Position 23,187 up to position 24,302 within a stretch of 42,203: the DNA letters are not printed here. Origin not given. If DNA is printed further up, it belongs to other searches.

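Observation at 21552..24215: Self-contained three-gene cassette wedged into the conserved rplQ | ecfA junction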

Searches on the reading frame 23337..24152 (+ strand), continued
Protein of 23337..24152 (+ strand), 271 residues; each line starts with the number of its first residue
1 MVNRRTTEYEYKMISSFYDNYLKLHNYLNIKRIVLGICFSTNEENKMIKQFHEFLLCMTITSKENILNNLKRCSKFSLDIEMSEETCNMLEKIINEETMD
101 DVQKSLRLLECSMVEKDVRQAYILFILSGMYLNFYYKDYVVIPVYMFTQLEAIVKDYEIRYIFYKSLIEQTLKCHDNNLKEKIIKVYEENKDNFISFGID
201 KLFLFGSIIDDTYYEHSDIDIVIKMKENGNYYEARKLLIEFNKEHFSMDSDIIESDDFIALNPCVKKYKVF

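Call 74: search_solved_structures(query=A5, max_evalue=1, show_alignments=1)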
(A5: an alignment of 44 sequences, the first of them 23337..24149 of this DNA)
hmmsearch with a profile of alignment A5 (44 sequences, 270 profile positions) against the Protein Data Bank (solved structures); distinct sequences matched with E-value up to 1: 34.
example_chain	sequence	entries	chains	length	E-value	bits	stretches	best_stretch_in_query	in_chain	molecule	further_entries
5yep_A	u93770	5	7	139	2.9e-07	33.4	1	176-250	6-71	Toxin-antitoxin system antidote Mnt family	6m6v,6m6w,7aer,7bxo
2rff_A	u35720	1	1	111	2.6e-06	30.2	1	181-228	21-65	Putative nucleotidyltransferase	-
8xeo_A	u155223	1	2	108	4.2e-06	29.5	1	192-238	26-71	MNT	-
8xeh_E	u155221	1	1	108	6.7e-06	28.9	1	192-238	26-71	MNT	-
9xbd_E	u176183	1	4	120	1.5e-05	27.8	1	175-238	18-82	Nucleotidyltransferase domain-containing protein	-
9z7q_I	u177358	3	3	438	0.00037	23.2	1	196-225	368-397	Cmr1-MntA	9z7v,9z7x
1wot_A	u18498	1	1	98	0.00085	22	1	198-226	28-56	PUTATIVE MINIMAL NUCLEOTIDYLTRANSFERASE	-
6m6u_A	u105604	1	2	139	0.001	21.7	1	176-250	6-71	Toxin-antitoxin system antitoxin MntA family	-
1ylq_A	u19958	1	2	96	0.004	19.8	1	189-245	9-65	putative nucleotidyltransferase, hypothetical protein AF0614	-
9dbh_A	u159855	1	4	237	0.006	19.2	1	194-234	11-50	HalB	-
9dbj_A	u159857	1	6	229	0.0066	19.1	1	194-234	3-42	HalB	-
5xup_A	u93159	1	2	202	0.0076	18.9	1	37-128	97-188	Telomeric repeat-binding factor 1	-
1h6o_A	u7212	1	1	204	0.0079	18.8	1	37-128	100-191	TELOMERIC REPEAT BINDING FACTOR 1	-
8qlo_B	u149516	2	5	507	0.0079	18.8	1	75-182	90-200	Short prokaryotic Argonaute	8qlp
5wir_B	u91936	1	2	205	0.008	18.8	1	37-128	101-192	Telomeric repeat-binding factor 1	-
1no5_A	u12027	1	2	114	0.083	15.5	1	198-239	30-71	Hypothetical protein HI0073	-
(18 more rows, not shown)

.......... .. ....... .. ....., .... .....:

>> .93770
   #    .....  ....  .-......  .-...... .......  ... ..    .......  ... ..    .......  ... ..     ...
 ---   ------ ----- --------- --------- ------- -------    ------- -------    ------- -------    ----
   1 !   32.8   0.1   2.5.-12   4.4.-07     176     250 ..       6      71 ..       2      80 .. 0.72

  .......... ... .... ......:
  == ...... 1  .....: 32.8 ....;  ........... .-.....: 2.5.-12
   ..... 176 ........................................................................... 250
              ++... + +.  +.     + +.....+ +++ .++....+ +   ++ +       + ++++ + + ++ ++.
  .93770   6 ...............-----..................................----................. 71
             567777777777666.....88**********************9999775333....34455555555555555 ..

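Call 77: fold_search(model_id=the predicted structure, library=viral)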
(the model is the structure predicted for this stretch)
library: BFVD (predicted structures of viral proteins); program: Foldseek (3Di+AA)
matches with E <= 10: 291; with E <= 0.001: 0
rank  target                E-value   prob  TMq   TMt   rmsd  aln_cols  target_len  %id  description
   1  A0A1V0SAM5            1.7e-02  1.00  0.29  0.48   6.8       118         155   17  Polymerase beta nucleotidyltransferase domain-containing protein [Catovirus CTV1]
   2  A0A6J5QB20            5.7e-02  0.60  0.21  0.16  13.8       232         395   11  Uncharacterized protein [uncultured Caudovirales phage]
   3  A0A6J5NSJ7            8.1e-02  0.97  0.23  0.19   4.9       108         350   17  Uncharacterized protein [uncultured Caudovirales phage]
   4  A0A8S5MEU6            9.4e-02  0.96  0.23  0.20   6.9       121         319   20  Uncharacterized protein [Siphoviridae sp. ctYh54]
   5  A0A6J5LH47            9.9e-02  0.98  0.22  0.18   5.6       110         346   17  Polymerase, nucleotidyl transferase domain containing protein [uncultured Caudovirales phage]
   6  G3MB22                1.0e-01  0.92  0.19  0.39   5.8        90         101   19  Gp642 [Bacillus phage G]
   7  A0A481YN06            1.2e-01  0.33  0.22  0.18  18.6       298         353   11  DNA-directed DNA polymerase [Pithovirus LCDPAC01]
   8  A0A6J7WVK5            1.7e-01  0.21  0.22  0.16  22.2       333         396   10  Uncharacterized protein [uncultured Caudovirales phage]
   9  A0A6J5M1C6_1          2.0e-01  0.94  0.23  0.09   5.0       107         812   20  Amidoligase enzyme [uncultured Caudovirales phage]
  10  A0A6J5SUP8            2.7e-01  0.84  0.22  0.16   6.5       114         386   19  Uncharacterized protein [uncultured Caudovirales phage]
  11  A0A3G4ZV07            4.1e-01  0.33  0.16  0.12  16.1       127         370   18  Putative small RNA degrading nuclease 5-like protein [Dasosvirus sp.]
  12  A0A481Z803            4.3e-01  0.14  0.22  0.18  21.5       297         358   11  DNA-directed DNA polymerase [Pithovirus LCPAC202]
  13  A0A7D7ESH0            5.5e-01  0.92  0.15  0.26   2.5        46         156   26  (no name in the UniProt tables at hand)
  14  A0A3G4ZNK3            5.5e-01  0.54  0.19  0.22   5.2        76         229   24  Polymerase nucleotidyl transferase domain-containing protein [Terrestrivirus sp.]
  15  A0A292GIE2            5.5e-01  0.44  0.16  0.20   5.2        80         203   12  (no name in the UniProt tables at hand)
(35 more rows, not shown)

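Call 94: find_related_loci(query=window:23337-24149:+, collection=viral_contigs, flank=6000)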
Query window:23337-24149:+ (271 aa) in viral_contigs; peptide patterns used: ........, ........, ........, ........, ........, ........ (x = any residue, [..] = any of these).
17 stretches matched a pattern, but none encodes a relative of the query by tblastn (E <= 1e-3).
